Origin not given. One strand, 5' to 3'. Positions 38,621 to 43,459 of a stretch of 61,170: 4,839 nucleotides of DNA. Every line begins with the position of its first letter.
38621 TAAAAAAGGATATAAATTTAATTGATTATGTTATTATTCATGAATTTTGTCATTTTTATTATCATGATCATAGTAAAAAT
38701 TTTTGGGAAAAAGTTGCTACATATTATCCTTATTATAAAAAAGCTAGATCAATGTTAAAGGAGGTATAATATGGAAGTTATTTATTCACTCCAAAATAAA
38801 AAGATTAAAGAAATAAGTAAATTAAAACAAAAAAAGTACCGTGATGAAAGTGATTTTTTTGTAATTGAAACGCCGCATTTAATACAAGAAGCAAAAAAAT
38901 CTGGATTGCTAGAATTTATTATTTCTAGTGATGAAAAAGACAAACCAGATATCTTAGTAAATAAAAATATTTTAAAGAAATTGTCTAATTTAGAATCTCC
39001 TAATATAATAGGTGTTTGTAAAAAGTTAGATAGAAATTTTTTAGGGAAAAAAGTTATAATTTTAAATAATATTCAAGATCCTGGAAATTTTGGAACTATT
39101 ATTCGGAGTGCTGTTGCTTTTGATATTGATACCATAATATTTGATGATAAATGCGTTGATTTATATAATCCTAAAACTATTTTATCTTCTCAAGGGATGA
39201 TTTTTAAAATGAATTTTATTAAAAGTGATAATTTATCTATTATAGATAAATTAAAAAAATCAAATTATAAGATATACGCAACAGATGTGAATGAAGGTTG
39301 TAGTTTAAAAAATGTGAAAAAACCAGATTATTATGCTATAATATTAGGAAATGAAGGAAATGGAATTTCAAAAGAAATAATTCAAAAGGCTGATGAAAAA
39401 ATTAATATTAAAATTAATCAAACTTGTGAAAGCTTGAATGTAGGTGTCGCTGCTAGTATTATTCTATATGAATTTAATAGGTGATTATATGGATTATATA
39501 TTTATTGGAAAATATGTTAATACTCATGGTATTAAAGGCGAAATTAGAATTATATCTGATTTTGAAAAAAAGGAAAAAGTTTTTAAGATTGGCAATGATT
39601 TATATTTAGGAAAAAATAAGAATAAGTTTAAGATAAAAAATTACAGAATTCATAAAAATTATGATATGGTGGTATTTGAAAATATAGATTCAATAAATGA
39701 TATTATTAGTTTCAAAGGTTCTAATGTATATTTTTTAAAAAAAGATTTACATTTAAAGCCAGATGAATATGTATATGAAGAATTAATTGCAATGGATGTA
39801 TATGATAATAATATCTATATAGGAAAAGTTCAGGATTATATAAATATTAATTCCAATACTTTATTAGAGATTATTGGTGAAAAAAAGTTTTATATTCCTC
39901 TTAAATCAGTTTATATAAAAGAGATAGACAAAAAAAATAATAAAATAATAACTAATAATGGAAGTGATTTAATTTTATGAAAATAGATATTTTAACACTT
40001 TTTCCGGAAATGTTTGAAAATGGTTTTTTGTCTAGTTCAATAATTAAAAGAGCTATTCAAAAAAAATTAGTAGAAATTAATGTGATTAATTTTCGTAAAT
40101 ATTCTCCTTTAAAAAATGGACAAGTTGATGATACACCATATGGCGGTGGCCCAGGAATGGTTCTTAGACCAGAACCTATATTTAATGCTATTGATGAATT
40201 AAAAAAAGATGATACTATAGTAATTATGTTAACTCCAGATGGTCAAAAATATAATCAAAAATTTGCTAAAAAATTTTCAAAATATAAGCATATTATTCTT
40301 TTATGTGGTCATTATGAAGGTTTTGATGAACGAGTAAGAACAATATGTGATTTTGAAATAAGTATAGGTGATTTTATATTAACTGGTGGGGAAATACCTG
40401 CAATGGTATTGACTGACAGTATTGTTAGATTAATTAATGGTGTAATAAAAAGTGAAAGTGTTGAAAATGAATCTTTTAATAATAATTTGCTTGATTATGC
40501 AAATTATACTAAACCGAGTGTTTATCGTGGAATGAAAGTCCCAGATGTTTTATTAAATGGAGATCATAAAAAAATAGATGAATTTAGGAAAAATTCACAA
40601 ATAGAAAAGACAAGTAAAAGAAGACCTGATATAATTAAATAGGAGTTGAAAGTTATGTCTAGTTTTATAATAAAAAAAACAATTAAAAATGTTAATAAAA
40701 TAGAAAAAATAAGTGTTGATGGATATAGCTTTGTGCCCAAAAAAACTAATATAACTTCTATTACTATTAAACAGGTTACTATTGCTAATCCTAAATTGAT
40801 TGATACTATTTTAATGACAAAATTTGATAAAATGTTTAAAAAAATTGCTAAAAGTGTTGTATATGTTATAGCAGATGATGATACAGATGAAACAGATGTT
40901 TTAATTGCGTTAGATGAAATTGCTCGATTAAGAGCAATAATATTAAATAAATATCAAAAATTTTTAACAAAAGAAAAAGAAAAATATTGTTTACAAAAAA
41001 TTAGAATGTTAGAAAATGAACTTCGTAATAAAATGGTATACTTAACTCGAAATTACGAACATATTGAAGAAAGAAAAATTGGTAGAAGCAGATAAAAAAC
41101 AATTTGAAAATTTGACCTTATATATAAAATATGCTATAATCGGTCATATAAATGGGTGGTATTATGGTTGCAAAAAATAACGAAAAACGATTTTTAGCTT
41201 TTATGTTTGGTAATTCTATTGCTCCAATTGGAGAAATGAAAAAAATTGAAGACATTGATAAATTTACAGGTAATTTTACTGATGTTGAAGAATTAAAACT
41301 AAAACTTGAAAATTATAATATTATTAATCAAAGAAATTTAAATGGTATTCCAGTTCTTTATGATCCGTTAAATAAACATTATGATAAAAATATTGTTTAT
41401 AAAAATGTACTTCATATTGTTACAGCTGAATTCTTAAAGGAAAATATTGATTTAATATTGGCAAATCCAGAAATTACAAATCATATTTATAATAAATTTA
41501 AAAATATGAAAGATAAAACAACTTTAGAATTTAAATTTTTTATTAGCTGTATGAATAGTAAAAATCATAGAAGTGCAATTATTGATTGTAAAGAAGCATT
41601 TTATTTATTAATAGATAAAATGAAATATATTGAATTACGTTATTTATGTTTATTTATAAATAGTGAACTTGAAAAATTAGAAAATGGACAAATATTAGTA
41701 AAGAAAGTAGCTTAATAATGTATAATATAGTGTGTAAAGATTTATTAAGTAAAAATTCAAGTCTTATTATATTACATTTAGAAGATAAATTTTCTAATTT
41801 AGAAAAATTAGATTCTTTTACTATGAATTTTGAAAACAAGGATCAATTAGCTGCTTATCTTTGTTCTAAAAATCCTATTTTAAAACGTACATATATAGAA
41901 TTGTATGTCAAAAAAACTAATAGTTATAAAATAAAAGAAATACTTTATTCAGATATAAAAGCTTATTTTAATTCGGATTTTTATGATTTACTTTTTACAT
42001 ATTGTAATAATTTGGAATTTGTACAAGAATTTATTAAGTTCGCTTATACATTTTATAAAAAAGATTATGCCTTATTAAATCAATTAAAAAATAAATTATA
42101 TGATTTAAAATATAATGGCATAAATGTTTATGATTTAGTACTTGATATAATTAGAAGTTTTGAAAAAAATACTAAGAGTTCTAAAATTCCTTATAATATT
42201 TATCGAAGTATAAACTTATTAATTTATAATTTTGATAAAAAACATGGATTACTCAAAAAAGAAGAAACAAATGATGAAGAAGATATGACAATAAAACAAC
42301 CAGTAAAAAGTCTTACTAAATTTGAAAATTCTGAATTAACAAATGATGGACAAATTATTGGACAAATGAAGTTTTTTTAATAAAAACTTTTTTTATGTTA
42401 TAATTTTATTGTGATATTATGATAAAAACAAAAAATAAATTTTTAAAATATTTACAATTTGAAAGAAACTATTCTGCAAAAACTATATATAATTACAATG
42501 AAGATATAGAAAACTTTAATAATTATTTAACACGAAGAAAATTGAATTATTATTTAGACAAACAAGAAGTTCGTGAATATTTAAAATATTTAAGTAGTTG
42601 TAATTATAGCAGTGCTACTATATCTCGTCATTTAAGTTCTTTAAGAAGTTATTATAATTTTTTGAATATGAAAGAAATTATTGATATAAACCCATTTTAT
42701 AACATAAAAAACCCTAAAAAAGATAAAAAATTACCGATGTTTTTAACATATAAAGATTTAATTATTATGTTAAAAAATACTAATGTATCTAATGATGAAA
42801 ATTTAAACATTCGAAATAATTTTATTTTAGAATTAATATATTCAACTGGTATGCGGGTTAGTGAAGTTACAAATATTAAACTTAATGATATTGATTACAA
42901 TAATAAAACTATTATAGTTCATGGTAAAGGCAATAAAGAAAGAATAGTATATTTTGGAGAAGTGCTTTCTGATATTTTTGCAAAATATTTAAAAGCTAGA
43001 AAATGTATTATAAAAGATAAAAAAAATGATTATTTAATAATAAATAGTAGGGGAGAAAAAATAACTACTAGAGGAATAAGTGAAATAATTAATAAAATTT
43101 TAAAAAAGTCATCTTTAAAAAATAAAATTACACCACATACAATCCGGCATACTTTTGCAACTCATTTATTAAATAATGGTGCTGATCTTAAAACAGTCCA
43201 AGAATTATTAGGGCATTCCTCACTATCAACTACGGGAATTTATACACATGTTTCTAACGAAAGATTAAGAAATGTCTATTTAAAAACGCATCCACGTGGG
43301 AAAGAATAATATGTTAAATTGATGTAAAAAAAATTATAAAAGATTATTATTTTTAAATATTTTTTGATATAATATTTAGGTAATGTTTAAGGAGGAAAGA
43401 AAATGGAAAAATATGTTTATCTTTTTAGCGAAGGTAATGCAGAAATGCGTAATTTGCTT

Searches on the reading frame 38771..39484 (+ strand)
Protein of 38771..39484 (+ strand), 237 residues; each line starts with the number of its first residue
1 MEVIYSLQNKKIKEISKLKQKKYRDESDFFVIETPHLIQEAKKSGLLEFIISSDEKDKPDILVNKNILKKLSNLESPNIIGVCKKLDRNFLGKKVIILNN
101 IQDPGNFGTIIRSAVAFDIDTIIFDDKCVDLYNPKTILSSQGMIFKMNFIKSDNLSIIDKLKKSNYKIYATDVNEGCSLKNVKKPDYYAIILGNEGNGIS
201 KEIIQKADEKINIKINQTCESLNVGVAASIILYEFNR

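Call 81: search_protein_families(library=pfam, proteins=[window:38771-39484:+], max_evalue=0.001)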
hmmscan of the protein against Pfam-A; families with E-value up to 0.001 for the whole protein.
window:38771-39484:+ (237 aa): 2 families
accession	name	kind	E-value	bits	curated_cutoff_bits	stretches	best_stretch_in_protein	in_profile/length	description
PF00588.24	SpoU_methylase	-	2.6e-38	131.8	29.7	1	95-233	3-142/142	SpoU rRNA Methylase family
PF22435.1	MRM3-like_sub_bind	-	3e-11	44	27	1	9-78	1-80/84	MRM3-like substrate binding domain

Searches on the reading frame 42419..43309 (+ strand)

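Call 81: search_protein_families(library=pfam, proteins=[window:42419-43309:+], max_evalue=0.001)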
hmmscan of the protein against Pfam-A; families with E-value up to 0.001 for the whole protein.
window:42419-43309:+ (296 aa): 3 families
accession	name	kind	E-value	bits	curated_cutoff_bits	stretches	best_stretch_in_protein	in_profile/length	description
PF00589.27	Phage_integrase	-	7.6e-47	159.7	27.1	1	123-281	17-171/172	Phage integrase family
PF02899.23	Phage_int_SAM_1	-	1.4e-15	57.7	22.3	1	7-82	3-79/83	Phage integrase, N-terminal SAM-like domain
PF13495.12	Phage_int_SAM_4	-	1.1e-07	32.6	27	1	6-82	3-78/85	Phage integrase, N-terminal SAM-like domain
